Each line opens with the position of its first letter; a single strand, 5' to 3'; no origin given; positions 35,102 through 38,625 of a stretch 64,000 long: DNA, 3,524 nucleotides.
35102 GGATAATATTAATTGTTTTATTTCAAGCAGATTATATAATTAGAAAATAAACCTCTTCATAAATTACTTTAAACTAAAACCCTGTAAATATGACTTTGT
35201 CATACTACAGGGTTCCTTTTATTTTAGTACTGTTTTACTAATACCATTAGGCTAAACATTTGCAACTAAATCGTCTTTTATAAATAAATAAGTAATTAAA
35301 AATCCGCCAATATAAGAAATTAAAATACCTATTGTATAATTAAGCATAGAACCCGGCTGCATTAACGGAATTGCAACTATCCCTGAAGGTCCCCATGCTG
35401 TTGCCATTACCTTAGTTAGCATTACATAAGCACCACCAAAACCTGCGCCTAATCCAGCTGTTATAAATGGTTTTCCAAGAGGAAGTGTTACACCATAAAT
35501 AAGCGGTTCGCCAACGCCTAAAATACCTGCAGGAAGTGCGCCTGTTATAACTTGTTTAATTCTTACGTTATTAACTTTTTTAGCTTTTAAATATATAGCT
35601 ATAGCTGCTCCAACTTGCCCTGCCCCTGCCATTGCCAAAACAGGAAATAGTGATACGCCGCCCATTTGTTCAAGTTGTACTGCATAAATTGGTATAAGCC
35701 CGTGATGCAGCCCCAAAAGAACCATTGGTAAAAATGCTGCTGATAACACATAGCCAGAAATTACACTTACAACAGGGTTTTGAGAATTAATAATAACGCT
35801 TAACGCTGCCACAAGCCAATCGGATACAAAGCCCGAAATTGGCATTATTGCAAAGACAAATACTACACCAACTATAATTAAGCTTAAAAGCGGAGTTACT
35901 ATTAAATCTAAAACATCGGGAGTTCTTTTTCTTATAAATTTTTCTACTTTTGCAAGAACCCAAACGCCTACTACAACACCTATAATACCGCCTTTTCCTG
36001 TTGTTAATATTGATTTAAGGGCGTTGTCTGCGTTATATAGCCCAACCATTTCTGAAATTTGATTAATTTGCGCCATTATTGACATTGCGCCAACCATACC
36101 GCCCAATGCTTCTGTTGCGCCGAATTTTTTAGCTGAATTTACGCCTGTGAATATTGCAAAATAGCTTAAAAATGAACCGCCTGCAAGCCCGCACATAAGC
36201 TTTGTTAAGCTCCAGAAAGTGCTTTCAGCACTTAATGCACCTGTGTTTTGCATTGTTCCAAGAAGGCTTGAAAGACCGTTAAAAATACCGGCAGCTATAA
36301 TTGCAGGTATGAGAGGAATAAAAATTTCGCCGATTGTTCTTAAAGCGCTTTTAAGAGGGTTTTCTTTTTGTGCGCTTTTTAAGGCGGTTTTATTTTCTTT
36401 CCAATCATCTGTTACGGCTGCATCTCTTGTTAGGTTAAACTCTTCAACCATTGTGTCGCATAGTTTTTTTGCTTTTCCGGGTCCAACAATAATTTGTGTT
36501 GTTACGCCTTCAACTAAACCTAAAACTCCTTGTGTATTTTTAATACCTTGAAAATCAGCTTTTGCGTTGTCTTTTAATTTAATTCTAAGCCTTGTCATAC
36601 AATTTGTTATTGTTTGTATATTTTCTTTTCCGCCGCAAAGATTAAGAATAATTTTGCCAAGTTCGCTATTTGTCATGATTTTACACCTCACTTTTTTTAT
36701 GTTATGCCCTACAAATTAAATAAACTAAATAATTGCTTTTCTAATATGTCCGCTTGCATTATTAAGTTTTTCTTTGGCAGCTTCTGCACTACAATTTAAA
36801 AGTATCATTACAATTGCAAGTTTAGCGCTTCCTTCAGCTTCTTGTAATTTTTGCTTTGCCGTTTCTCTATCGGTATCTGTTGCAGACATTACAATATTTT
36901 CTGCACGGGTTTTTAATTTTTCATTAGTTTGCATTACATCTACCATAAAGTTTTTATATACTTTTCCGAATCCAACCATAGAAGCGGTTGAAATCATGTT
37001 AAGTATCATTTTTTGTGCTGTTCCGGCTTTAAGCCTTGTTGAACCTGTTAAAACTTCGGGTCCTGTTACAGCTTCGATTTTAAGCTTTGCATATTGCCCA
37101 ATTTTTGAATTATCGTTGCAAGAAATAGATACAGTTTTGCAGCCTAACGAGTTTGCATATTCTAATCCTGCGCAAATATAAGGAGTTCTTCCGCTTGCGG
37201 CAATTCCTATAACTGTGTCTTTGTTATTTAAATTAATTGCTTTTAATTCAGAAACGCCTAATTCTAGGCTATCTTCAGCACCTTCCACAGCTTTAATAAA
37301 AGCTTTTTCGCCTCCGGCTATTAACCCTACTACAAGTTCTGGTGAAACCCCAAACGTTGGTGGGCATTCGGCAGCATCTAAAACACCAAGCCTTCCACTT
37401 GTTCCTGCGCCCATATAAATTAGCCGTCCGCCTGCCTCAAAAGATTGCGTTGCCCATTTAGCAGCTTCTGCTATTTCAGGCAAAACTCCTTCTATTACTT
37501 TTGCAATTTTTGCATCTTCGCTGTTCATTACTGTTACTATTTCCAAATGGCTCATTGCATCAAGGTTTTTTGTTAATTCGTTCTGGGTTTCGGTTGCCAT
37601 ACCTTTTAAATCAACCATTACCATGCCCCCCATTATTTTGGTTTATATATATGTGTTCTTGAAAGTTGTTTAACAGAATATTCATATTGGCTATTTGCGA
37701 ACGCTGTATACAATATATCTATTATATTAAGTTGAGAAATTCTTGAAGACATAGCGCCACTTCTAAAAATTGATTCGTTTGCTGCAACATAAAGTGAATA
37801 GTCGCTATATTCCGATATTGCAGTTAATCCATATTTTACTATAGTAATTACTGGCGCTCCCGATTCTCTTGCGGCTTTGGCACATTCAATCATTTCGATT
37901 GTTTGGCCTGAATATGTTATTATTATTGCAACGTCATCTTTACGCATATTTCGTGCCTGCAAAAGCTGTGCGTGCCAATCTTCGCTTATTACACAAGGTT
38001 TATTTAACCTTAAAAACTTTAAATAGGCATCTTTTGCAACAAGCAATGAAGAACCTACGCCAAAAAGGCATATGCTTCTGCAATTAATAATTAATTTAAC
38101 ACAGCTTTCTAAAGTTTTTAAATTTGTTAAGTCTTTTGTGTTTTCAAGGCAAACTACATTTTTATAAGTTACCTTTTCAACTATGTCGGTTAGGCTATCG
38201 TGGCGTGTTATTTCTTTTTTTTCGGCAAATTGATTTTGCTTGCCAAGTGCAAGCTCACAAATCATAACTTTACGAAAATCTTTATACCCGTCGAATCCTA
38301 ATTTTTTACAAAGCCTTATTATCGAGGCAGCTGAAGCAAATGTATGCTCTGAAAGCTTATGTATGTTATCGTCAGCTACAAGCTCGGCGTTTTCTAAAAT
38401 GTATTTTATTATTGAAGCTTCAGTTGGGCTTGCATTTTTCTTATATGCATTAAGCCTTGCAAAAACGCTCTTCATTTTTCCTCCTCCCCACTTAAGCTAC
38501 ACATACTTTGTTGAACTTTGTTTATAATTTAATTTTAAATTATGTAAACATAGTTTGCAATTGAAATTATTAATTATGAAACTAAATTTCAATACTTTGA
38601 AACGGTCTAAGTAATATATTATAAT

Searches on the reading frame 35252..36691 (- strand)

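Call 10: search_protein_families(library=pfam, proteins=[window:35252-36691:-])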
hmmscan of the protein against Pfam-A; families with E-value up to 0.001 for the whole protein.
window:35252-36691:- (479 aa): 2 families
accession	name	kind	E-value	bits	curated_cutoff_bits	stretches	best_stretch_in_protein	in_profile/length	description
PF02378.23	PTS_EIIC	-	3.8e-30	105.5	30.7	1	121-414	1-317/319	Phosphotransferase system, EIIC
PF00367.25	PTS_EIIB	-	3e-14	52.6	27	1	15-46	3-34/34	phosphotransferase system, EIIB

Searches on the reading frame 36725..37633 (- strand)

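Call 10: search_protein_families(library=pfam, proteins=[window:36725-37633:-])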
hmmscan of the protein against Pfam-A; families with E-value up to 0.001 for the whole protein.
window:36725-37633:- (302 aa): 5 families
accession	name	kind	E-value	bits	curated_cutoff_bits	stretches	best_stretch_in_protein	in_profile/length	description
PF22645.1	GKRP_SIS_N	-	9.9e-19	67.6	27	1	54-160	2-112/113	Glucokinase regulatory protein N-terminal SIS domain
PF01380.27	SIS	-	6.5e-10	39.4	25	1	134-214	50-128/131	SIS domain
PF22198.1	GKRP_SIS_2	-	1.9e-06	28.2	27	1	54-111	7-64/191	Glucokinase regulatory protein, second SIS domain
PF13580.11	SIS_2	-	4.1e-06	27.3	27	1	43-171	10-137/138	SIS domain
PF20741.3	GKRP-like_C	-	1.7e-05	25.7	27.7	0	227-263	1-37/100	C-terminal lid domain of glucokinase regulatory protein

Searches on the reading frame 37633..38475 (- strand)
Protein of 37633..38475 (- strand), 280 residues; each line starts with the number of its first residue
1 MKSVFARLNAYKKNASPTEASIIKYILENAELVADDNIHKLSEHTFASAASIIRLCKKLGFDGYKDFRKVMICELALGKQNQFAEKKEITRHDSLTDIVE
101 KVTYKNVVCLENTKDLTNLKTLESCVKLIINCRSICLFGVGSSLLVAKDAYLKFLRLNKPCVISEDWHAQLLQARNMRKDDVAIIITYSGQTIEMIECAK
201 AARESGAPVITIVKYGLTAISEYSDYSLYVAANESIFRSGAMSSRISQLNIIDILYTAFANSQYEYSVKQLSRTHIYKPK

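Call 10: search_protein_families(library=pfam, proteins=[window:37633-38475:-])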
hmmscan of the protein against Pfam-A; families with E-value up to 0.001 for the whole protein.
window:37633-38475:- (280 aa): 3 families
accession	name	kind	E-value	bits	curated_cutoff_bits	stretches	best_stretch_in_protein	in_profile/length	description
PF01380.27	SIS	-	5.9e-21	75.1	25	1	129-257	2-130/131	SIS domain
PF01418.23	HTH_6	-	7.4e-14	51.9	28.3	1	6-76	5-75/77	Helix-turn-helix domain, rpiR family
PF13580.11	SIS_2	-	2.5e-07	31.2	27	1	168-212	92-136/138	SIS domain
